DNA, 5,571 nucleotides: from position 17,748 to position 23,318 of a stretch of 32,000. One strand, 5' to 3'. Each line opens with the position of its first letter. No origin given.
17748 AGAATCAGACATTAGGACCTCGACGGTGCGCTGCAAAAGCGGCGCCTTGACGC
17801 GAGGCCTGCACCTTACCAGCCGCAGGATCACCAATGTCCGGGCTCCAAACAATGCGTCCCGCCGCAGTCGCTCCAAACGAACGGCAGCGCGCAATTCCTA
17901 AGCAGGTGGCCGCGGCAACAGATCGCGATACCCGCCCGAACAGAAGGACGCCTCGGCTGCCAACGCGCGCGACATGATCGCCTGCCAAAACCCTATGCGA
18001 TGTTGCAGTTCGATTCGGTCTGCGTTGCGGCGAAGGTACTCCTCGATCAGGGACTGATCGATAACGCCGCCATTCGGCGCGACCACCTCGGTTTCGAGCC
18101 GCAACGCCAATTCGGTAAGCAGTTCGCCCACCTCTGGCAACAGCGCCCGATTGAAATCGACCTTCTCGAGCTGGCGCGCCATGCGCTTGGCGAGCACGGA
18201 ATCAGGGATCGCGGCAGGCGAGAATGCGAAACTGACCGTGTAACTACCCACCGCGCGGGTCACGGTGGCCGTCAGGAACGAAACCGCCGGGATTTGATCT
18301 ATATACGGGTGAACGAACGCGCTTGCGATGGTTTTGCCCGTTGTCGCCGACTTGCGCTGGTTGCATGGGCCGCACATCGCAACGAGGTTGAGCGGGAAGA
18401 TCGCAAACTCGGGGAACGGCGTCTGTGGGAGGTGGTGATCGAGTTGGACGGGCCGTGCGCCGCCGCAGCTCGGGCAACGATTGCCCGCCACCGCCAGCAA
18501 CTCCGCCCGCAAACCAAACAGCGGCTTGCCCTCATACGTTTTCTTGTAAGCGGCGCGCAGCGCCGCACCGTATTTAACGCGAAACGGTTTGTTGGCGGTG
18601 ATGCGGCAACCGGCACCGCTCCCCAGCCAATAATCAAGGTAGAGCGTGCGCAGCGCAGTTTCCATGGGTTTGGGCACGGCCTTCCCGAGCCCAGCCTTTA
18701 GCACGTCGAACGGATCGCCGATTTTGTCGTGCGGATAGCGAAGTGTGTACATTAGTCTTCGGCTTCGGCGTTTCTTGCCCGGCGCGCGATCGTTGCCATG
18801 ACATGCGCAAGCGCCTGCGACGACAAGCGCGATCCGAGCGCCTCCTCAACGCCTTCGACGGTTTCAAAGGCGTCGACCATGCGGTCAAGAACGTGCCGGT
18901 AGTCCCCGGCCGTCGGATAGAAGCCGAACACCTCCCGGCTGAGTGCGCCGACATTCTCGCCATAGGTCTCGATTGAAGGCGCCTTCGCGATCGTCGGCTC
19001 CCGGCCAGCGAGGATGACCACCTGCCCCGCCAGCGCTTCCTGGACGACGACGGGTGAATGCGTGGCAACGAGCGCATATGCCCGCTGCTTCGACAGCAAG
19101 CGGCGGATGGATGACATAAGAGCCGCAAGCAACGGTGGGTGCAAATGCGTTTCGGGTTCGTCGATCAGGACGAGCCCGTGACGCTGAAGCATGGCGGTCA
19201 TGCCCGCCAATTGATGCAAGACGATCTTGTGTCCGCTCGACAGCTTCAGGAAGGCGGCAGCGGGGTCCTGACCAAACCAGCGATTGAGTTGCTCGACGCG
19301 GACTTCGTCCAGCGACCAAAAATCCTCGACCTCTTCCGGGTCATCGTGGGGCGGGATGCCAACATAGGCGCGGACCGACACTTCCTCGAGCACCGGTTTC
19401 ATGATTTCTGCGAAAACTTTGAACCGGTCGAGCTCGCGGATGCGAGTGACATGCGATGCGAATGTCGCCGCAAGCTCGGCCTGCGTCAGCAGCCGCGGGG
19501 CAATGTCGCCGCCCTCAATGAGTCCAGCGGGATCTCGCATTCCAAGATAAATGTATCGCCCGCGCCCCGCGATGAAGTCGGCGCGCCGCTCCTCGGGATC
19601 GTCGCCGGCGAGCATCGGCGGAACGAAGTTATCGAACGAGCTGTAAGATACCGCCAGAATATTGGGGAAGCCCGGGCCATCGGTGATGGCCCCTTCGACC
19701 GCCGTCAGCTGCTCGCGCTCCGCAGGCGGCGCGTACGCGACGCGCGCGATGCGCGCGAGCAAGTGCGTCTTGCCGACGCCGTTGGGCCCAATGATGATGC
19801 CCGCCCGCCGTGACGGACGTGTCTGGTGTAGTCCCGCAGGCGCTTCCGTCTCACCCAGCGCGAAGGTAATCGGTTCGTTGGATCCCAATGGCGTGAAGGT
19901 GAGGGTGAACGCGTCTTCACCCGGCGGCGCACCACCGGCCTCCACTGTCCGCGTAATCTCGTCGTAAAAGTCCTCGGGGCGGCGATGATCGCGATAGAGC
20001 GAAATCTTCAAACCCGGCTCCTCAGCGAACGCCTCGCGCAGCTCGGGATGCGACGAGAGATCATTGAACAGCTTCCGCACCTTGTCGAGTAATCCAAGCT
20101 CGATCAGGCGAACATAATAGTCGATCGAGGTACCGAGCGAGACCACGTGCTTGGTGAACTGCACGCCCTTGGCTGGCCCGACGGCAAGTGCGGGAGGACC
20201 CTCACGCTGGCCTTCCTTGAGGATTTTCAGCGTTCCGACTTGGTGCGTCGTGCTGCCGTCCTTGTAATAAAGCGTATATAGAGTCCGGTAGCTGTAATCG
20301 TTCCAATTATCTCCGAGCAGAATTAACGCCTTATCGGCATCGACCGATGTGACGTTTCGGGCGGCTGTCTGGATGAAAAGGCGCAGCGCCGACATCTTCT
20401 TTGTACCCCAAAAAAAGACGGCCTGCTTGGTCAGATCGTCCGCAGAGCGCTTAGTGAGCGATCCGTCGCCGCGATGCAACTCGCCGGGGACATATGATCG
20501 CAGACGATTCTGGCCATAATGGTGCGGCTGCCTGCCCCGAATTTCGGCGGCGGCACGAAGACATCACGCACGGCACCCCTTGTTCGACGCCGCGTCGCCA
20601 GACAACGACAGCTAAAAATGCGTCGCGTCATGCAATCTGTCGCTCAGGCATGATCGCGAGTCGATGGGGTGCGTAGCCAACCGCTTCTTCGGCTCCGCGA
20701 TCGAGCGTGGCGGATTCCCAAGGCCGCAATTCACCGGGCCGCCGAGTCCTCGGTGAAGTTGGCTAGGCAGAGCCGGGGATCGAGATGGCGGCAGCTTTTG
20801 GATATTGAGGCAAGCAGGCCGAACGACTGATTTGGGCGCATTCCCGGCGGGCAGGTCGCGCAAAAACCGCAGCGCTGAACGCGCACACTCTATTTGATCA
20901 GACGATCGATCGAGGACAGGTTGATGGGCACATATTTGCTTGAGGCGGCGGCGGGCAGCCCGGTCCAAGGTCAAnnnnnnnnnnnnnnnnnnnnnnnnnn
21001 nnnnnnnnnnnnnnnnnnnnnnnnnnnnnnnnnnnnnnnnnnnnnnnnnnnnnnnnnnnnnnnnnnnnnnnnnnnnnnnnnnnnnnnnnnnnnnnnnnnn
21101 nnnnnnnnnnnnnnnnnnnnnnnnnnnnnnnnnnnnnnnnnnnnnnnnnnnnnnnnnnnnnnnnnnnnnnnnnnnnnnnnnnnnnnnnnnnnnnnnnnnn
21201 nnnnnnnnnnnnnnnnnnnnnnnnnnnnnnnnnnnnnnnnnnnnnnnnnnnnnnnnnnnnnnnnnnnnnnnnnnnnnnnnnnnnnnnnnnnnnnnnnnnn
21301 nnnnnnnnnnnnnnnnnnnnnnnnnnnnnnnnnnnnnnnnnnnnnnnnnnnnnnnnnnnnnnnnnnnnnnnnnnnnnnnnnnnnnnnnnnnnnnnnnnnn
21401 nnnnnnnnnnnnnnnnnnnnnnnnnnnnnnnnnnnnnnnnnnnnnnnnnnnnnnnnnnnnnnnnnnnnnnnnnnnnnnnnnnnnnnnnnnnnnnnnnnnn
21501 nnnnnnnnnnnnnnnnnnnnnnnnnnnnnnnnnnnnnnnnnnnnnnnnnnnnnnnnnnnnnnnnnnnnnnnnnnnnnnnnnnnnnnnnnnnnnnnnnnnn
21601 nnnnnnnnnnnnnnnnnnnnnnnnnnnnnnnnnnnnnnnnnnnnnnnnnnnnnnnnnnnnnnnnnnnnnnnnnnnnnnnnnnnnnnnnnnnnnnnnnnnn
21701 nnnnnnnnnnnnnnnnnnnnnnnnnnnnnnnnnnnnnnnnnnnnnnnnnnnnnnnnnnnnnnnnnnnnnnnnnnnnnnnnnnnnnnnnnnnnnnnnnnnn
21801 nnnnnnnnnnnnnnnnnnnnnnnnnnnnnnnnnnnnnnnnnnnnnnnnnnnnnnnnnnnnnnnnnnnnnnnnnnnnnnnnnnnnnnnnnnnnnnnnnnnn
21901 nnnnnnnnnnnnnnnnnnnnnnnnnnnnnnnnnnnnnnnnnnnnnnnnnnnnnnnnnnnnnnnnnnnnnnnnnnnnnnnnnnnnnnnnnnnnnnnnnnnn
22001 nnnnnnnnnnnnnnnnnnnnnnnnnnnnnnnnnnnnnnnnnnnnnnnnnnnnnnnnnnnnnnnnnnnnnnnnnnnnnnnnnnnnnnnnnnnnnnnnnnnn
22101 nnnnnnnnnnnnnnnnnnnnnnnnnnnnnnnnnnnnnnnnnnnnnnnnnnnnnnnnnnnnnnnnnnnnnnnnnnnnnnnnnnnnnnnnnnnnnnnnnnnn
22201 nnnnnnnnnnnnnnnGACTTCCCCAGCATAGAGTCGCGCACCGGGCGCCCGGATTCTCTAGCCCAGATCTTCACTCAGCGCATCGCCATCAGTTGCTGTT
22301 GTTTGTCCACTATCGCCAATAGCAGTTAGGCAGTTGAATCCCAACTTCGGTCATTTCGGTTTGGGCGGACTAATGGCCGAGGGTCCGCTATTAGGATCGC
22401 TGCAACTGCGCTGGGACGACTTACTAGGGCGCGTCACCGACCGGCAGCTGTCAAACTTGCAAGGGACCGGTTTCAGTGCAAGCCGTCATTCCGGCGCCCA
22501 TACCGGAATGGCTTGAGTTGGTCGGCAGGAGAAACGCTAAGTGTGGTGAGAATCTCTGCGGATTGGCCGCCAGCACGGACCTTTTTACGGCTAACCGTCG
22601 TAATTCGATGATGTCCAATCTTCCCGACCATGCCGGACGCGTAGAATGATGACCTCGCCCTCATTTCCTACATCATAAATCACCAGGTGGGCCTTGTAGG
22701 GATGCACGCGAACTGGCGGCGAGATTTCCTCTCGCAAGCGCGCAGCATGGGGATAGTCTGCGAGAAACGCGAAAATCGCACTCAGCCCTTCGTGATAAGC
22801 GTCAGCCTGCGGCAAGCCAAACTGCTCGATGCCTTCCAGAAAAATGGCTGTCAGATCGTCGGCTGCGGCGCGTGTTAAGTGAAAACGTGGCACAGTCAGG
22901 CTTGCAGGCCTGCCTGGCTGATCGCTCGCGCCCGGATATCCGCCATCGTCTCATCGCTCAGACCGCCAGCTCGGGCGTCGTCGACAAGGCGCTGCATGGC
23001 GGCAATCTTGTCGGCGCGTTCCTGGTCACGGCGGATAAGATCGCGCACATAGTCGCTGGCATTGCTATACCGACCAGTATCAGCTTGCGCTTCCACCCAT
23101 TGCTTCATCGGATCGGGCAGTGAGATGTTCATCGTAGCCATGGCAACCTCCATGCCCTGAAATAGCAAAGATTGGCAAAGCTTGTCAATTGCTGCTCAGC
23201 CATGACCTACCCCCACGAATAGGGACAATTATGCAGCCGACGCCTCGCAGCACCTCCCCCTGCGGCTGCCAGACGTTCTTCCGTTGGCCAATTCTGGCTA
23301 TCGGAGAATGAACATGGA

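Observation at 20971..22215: Unannotated 414-aa protein with a PD-(D/E)xK-like core in a defence/TA island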

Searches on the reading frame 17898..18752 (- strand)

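Call 5: search_protein_families(library=pfam, proteins=[window:17898-18752:-], max_evalue=0.1)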
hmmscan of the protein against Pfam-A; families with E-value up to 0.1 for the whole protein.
window:17898-18752:- (284 aa): 0 families

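Call 6: search_protein_families(library=padloc, proteins=[window:17898-18752:-], max_evalue=0.1)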
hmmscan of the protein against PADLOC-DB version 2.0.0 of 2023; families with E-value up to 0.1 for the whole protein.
window:17898-18752:- (284 aa): 44 families (the best 25 are shown)
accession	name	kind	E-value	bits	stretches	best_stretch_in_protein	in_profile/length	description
PDLC04264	PDC-M01B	-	1.1e-37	128.3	1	68-276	75-279/282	-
PDLC04248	PDC-M01B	-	4e-37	126.2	1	87-276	30-213/216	-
PDLC04256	PDC-M01B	-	3.5e-29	100.2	1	84-272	99-282/285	-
PDLC04259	PDC-M01B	-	1.4e-25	88.8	1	89-275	93-272/277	-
PDLC04266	PDC-M01B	-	6.3e-25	86.3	1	89-276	93-277/281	-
PDLC04251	PDC-M01B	-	2e-24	84.4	1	84-273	92-275/279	-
PDLC04253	PDC-M01B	-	7.5e-22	76.1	1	76-230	90-246/366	-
PDLC04270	PDC-M01B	-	8.6e-21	72.6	1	91-201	96-206/280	-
PDLC04262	PDC-M01B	-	7.1e-20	69.8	1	89-277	78-258/259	-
PDLC04267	PDC-M01B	-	9.7e-19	66.1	1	67-181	70-183/275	-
PDLC04255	PDC-M01B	-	1.1e-18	65.9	1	84-273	101-283/285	-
PDLC04257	PDC-M01B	-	8e-18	62.7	1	90-278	94-279/287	-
PDLC04249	PDC-M01B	-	1e-17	62.7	1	89-277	98-279/286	-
PDLC04263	PDC-M01B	-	1.3e-17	62.4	1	89-200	97-211/291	-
PDLC04247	PDC-M01B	-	3.5e-16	57.9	1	85-273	94-278/286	-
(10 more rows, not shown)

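Call 7: search_protein_families(library=ncbifam, proteins=[window:17898-18752:-], max_evalue=1)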
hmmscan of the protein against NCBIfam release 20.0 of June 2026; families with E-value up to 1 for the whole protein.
window:17898-18752:- (284 aa): 1 family
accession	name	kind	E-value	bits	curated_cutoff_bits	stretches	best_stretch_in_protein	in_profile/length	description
NF040563.1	guided_IscB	equivalog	0.075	12.1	175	1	81-144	183-245/314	RNA-guided endonuclease IscB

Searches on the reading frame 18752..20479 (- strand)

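Call 5: search_protein_families(library=pfam, proteins=[window:18752-20479:-], max_evalue=0.1)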
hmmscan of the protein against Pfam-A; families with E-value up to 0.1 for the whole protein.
window:18752-20479:- (575 aa): 8 families
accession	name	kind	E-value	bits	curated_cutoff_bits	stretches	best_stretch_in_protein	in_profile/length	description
PF13304.12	AAA_21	-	6.9e-16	59.6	27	1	402-479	227-303/304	AAA domain, putative AbiEii toxin, Type IV TA system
PF13175.12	AAA_15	-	6.5e-08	33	32.1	1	435-479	330-374/374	AAA ATPase domain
PF00005.33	ABC_tran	-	0.0041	18.2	25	0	228-248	15-35/137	ABC transporter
PF13401.12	AAA_22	-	0.0041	17.9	27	1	223-246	4-27/130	AAA domain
PF13191.12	AAA_16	-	0.0068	17.4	32.6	1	221-249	20-49/167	AAA ATPase domain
PF02463.25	SMC_N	-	0.017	15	40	0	223-244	23-44/220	RecF/RecN/SMC N terminal domain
PF19965.4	VMAP-M2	-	0.024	14.8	27.7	1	526-569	102-143/214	vWA-MoxR associated protein middle region (VMAP-M) 2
PF05729.18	NACHT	-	0.039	14.2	26.7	0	228-247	4-23/167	NACHT domain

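Call 6: search_protein_families(library=padloc, proteins=[window:18752-20479:-], max_evalue=0.1)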
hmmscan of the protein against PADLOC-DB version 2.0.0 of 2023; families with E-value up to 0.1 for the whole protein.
window:18752-20479:- (575 aa): 144 families (the best 25 are shown)
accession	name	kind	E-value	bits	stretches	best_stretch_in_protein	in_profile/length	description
PDLC04235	PDC-M01A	-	1.8e-87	292.4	1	42-569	10-507/510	-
PDLC04244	PDC-M01A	-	9.4e-76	253.5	1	34-560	3-473/482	-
PDLC00282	PtuA1|PtuA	-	2.1e-63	213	1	51-569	19-517/520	AAA ATPase domain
PDLC04236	PDC-M01A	-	2.2e-53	179.7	1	220-567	59-384/388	-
PDLC04239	PDC-M01A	-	3.1e-48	162.6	1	56-566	29-544/552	-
PDLC04238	PDC-M01A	-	5.2e-34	115.9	2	409-562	404-558/564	-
PDLC04240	PDC-M01A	-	3.2e-29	100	2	412-540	483-612/639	-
PDLC04243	PDC-M01A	-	9.8e-28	95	2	409-548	372-514/537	-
PDLC04242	PDC-M01A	-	1.5e-25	87.5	1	411-566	402-561/566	-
PDLC04237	PDC-M01A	-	3.2e-21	73.5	1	408-531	411-538/586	-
PDLC04241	PDC-M01A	-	6.6e-19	66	2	411-560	275-425/435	-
PDLC00283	PtuA1|PtuA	-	8.8e-19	65.9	2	408-490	272-355/448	AAA ATPase domain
PDLC02980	AriA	-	4.7e-18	64.2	2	401-479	226-303/304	-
PDLC00305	PtuA1|PtuA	-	5.2e-15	53.7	2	433-494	244-303/392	AAA ATPase domain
PDLC02981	AriAB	-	9.2e-15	52.3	2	409-494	306-392/694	-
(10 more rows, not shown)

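Call 7: search_protein_families(library=ncbifam, proteins=[window:18752-20479:-], max_evalue=1)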
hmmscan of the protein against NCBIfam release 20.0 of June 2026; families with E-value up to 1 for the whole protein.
window:18752-20479:- (575 aa): 42 families (the best 25 are shown)
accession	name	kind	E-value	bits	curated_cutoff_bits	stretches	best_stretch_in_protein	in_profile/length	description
TIGR04435.1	restrict_AAA_1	hypoth_equivalog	2.1e-15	56.5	300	1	410-546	395-541/568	restriction system-associated AAA family ATPase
NF047739.1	antiphage_MADS3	equivalog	9.4e-09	34.9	420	1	431-491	333-391/427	methylation-associated defense system AAA family ATPase MAD3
NF041760.1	PtuA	equivalog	1.8e-08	33.8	500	1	429-519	372-462/524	retron Ec78 anti-phage system effector ATPase PtuA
TIGR02857.1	CydD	equivalog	5.3e-06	25.6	435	1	424-482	467-523/529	thiol reductant ABC exporter subunit CydD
NF038234.1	retron_eff_Eco8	equivalog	7.3e-06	24.9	250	1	435-483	274-329/679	retron Eco8 family effector endonuclease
TIGR03864.1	PQQ_ABC_ATP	hypoth_equivalog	2.1e-05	24.1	302.25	2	427-490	144-205/236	ABC transporter, ATP-binding subunit, PQQ-dependent alcohol dehydrogenase system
TIGR03873.1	F420-0_ABC_ATP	hypoth_equivalog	5.4e-05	22.6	372.4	1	428-493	150-214/256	putative F420-0 ABC transporter ATP-binding protein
NF000355.4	ribo_prot_ABC_F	equivalog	0.00028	19.9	380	1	228-246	343-361/499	ribosomal protection-like ABC-F family protein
NF008428.0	PRK11264.1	equivalog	0.00033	20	406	1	425-477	154-205/250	L-cystine ABC transporter ATP-binding protein TcyN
NF040873.1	AztA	equivalog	0.00039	20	220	1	429-482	133-185/191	zinc ABC transporter ATP-binding protein AztA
NF009945.0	PRK13409.1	equivalog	0.00043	19.1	469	1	422-498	461-536/592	ribosome biogenesis/translation initiation ATPase RLI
TIGR02315.1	ABC_phnC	equivalog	0.00044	19.7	266.1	1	427-490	157-219/243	phosphonate ABC transporter ATP-binding protein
NF000169.2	ABCF_Sal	exception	0.00064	18.5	725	1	423-472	138-184/542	Sal family ABC-F type ribosomal protection protein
TIGR03410.1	urea_trans_UrtE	equivalog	0.00066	19.2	285.8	1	422-490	138-205/230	urea ABC transporter ATP-binding subunit UrtE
NF008409.0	PRK11231.1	equivalog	0.0012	18.3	375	1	209-248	13-52/255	Fe(3+) dicitrate ABC transporter ATP-binding protein FecE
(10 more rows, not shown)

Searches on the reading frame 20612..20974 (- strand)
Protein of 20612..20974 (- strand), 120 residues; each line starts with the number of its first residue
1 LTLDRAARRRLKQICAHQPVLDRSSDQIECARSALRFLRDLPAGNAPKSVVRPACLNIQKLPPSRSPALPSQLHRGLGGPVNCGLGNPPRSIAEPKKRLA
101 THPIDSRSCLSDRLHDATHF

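Call 5: search_protein_families(library=pfam, proteins=[window:20612-20974:-], max_evalue=0.1)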
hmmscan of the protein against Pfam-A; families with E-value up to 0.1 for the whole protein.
window:20612-20974:- (120 aa): 0 families

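Call 6: search_protein_families(library=padloc, proteins=[window:20612-20974:-], max_evalue=0.1)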
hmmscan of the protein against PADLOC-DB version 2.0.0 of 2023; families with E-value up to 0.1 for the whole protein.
window:20612-20974:- (120 aa): 0 families

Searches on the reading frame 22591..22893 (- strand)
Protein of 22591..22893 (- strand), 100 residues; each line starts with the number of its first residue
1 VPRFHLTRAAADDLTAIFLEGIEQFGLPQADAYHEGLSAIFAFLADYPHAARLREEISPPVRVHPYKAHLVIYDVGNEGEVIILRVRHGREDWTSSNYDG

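Call 5: search_protein_families(library=pfam, proteins=[window:22591-22893:-], max_evalue=0.1)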
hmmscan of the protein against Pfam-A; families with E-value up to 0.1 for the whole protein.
window:22591-22893:- (100 aa): 1 family
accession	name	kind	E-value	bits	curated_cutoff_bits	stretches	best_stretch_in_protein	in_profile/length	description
PF05016.21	ParE_toxin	-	2e-17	63.9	23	1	6-93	3-89/89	ParE toxin of type II toxin-antitoxin system, parDE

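Call 6: search_protein_families(library=padloc, proteins=[window:22591-22893:-], max_evalue=0.1)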
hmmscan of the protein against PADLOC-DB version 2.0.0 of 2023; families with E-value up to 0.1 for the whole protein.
window:22591-22893:- (100 aa): 0 families

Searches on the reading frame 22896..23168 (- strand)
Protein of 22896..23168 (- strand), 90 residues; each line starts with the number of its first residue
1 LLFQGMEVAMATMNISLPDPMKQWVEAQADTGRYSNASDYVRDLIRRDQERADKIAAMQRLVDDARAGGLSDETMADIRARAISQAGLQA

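Call 5: search_protein_families(library=pfam, proteins=[window:22896-23168:-], max_evalue=0.1)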
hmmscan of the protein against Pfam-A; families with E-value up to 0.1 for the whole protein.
window:22896-23168:- (90 aa): 3 families
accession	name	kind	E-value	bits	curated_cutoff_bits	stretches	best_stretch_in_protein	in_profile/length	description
PF03693.20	ParD_antitoxin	-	0.00032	21.5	21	1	15-72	7-64/81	Bacterial antitoxin of ParD toxin-antitoxin type II system and RHH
PF15606.11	Ntox34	-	0.0016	19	25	1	27-72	15-61/80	Bacterial toxin 34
PF11985.13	Phage_Mu_Gp27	-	0.02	15.7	28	1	18-81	109-168/173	Bacteriophage Mu, Gp27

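Call 6: search_protein_families(library=padloc, proteins=[window:22896-23168:-], max_evalue=0.1)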
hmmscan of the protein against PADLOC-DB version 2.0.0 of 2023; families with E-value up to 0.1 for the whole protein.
window:22896-23168:- (90 aa): 1 family
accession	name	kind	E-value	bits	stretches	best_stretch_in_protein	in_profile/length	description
PDLC01238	Cas12a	-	0.029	9.9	1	37-65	33-61/1289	Cas12a_M29_V-A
